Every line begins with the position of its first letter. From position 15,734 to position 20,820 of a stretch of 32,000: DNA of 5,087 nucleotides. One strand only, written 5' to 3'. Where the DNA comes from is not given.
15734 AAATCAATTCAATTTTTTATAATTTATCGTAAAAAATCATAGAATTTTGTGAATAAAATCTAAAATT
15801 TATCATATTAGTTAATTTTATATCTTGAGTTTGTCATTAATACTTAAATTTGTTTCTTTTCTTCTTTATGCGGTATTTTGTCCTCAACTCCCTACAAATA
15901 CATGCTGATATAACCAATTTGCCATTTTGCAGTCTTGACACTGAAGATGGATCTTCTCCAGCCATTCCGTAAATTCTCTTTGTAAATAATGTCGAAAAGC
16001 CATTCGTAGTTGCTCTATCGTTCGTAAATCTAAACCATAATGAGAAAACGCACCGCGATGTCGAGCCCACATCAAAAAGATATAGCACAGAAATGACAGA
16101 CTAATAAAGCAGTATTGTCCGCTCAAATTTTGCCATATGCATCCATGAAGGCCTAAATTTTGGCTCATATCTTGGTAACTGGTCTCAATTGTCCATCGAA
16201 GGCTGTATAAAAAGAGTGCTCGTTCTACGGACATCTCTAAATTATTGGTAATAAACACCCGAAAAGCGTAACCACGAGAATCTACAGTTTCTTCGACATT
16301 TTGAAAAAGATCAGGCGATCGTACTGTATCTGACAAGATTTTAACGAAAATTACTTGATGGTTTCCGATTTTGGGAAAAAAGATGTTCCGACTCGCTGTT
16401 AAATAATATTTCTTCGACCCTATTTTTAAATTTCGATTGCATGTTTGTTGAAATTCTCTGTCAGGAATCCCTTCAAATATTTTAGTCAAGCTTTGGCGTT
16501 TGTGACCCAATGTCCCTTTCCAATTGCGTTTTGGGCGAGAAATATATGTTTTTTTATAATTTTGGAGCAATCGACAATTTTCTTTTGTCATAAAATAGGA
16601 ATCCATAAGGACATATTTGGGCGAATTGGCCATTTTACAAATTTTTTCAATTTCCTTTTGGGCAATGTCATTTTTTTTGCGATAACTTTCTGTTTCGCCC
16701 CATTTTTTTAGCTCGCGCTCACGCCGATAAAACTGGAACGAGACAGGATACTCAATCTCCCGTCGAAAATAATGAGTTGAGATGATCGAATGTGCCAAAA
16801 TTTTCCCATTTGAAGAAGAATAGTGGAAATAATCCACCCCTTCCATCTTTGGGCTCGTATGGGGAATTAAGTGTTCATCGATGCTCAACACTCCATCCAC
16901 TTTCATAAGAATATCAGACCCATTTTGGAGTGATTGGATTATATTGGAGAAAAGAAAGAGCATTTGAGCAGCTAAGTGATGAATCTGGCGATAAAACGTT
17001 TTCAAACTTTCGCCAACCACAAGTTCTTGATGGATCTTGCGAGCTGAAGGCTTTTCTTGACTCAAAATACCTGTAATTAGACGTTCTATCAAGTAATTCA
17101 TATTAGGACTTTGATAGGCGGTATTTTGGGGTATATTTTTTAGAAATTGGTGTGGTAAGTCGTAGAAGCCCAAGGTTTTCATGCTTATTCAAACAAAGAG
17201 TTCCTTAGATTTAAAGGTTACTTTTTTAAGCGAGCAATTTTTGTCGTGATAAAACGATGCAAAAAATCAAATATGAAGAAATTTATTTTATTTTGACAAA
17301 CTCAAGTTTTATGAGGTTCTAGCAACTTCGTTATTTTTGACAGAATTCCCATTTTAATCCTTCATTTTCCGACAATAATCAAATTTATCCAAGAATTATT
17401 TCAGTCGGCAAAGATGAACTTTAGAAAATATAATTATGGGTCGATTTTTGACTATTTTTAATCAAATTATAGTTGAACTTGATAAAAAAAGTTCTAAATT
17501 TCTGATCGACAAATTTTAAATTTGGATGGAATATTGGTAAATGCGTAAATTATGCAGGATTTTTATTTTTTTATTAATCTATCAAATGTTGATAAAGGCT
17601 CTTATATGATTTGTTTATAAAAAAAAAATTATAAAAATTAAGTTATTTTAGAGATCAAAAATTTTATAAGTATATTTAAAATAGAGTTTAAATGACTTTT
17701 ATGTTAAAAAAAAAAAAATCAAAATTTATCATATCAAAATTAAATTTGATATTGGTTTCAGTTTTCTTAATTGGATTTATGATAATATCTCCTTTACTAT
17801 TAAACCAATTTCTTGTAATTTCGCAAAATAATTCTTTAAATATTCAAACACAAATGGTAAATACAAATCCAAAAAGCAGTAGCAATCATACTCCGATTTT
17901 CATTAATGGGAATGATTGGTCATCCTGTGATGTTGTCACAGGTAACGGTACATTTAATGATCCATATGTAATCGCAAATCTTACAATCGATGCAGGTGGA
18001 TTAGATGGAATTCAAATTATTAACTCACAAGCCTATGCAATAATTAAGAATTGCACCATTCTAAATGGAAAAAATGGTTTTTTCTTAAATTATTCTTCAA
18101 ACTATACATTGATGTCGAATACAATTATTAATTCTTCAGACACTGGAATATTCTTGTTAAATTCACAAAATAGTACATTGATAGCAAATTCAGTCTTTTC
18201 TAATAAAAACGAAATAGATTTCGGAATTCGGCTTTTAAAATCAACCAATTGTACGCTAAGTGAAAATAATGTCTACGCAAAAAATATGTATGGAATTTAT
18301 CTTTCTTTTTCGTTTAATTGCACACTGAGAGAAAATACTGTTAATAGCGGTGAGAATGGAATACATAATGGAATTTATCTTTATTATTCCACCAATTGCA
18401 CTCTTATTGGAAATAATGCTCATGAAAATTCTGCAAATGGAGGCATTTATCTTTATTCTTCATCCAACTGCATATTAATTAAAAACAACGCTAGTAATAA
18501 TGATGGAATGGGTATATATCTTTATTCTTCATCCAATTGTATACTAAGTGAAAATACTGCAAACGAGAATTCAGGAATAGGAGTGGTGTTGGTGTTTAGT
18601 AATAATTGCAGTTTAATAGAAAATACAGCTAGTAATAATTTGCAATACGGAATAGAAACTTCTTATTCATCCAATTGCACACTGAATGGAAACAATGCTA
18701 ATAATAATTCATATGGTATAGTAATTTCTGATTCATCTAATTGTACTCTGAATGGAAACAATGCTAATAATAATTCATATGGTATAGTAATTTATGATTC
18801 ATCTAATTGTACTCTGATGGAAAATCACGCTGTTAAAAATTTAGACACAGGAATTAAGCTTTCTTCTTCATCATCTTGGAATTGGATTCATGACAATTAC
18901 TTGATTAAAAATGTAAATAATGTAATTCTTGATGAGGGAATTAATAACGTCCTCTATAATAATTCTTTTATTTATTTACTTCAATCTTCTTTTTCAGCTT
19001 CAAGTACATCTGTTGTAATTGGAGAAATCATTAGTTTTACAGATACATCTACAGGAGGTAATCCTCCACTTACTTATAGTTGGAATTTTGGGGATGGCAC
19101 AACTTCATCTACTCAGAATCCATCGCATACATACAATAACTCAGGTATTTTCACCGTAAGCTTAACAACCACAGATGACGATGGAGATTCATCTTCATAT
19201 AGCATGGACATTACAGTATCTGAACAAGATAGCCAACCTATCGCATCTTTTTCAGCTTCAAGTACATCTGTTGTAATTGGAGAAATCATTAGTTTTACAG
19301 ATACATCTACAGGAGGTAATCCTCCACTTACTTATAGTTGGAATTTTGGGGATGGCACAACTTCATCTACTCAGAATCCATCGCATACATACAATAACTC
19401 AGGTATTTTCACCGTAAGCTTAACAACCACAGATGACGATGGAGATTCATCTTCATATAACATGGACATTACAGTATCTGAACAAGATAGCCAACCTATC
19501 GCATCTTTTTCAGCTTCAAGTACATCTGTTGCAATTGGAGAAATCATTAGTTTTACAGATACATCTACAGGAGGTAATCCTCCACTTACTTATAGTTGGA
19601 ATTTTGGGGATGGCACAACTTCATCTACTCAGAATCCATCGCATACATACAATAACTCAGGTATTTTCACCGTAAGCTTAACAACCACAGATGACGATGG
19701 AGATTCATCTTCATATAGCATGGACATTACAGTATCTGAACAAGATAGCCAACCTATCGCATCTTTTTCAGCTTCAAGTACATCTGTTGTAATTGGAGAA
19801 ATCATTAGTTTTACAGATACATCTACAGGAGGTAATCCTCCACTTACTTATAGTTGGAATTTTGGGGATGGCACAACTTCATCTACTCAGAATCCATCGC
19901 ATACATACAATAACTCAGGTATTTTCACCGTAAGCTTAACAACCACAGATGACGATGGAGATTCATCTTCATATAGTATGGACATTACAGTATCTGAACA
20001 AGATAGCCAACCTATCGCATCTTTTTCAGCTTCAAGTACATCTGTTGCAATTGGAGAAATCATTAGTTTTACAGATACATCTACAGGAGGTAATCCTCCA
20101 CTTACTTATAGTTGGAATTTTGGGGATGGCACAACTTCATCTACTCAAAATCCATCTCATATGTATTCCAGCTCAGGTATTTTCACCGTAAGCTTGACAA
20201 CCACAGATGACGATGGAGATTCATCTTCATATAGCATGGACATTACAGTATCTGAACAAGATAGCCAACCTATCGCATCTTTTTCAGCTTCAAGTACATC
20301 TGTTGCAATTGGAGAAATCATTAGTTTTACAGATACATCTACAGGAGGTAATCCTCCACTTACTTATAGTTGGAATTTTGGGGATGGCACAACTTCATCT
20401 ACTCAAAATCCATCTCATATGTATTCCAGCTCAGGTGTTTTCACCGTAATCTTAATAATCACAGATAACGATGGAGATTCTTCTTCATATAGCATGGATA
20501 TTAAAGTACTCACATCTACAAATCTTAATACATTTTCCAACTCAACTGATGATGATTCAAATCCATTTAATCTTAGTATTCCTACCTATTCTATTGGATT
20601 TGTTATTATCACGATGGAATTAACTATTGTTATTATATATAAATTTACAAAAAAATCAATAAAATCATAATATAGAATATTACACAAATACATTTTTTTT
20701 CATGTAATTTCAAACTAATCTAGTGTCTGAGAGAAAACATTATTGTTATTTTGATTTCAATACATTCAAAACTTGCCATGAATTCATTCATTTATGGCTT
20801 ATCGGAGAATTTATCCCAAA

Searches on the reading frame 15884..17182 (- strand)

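Call 5: search_protein_families(library=pfam, proteins=[window:15884-17182:-], max_evalue=0.01)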
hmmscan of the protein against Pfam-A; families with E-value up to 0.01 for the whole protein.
window:15884-17182:- (432 aa): 2 families
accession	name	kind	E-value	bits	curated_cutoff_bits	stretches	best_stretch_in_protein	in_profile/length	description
PF01609.27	DDE_Tnp_1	-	1.5e-09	38.3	23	1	183-368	70-199/200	Transposase DDE domain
PF13546.12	DDE_5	-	0.0001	22.4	27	1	96-216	77-207/272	DDE superfamily endonuclease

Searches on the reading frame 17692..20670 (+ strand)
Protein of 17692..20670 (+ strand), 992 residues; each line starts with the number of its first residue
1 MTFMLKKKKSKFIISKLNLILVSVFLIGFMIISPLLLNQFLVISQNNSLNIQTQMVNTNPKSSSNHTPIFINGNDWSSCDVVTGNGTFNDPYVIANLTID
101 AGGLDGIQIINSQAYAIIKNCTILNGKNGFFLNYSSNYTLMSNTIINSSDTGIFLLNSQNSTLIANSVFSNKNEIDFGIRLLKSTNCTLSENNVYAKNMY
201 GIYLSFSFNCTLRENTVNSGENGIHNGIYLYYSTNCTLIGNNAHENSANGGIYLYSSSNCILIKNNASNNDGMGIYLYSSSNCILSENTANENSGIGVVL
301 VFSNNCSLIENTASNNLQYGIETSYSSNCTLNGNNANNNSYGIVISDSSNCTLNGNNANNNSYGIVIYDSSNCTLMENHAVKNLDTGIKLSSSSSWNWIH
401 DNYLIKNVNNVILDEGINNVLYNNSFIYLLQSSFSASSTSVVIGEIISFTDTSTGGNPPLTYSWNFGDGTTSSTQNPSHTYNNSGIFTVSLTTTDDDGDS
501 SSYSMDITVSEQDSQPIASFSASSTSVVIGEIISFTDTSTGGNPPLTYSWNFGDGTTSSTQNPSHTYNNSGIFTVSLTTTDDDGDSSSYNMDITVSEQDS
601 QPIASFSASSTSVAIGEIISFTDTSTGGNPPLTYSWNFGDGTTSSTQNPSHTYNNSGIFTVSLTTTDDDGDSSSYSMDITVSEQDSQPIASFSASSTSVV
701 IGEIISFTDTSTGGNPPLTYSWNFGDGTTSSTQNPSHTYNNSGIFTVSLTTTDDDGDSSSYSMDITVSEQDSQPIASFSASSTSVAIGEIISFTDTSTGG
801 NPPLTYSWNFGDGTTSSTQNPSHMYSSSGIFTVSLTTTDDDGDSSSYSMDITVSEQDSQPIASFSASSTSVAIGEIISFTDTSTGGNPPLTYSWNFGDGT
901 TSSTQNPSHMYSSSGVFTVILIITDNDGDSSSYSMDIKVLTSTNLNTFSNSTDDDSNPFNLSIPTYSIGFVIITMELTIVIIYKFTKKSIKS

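Call 5: search_protein_families(library=pfam, proteins=[window:17692-20670:+], max_evalue=0.01)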
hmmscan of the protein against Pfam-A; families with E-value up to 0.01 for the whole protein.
window:17692-20670:+ (992 aa): 12 families
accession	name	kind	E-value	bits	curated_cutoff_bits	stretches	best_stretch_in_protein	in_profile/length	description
PF18911.6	PKD_4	-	1.8e-108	355.2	27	6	600-680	2-84/85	PKD domain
PF00801.26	PKD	-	9.9e-71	234.2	23.5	6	605-673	3-73/80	PKD domain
PF13229.12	Beta_helix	-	1.9e-48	164.5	25.9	4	226-378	1-156/158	Right handed beta helix region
PF05048.19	NosD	-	6.1e-41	140.6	23.6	3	297-424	62-188/212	Periplasmic copper-binding protein (NosD)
PF13927.12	Ig_3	-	2.4e-29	102.1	30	6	516-584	2-70/78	Immunoglobulin domain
PF19116.6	DUF5801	-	2.7e-20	73.5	27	0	474-507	104-136/137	Domain of unknown function (DUF5801)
PF13895.12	Ig_2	-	1.3e-14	54.6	27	0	608-681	6-79/79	Immunoglobulin domain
PF20164.4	GspA_SrpA_N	-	9.9e-11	42.5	27.4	0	563-600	80-116/117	GspA/SrpA SigLec-like domain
PF08329.16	ChitinaseA_N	-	2.7e-08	34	21.2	0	469-514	67-112/133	Chitinase A, N-terminal domain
PF22352.2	K319L-like_PKD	-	1.3e-07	32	27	0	546-595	29-84/84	K319L-like, PKD domain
PF13573.12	SprB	-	1.4e-07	31.4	28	0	452-468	20-36/37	SprB repeat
PF23491.1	bPH_8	-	0.0026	17.9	27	0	591-628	1-38/82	SunI-like bacterial PH domain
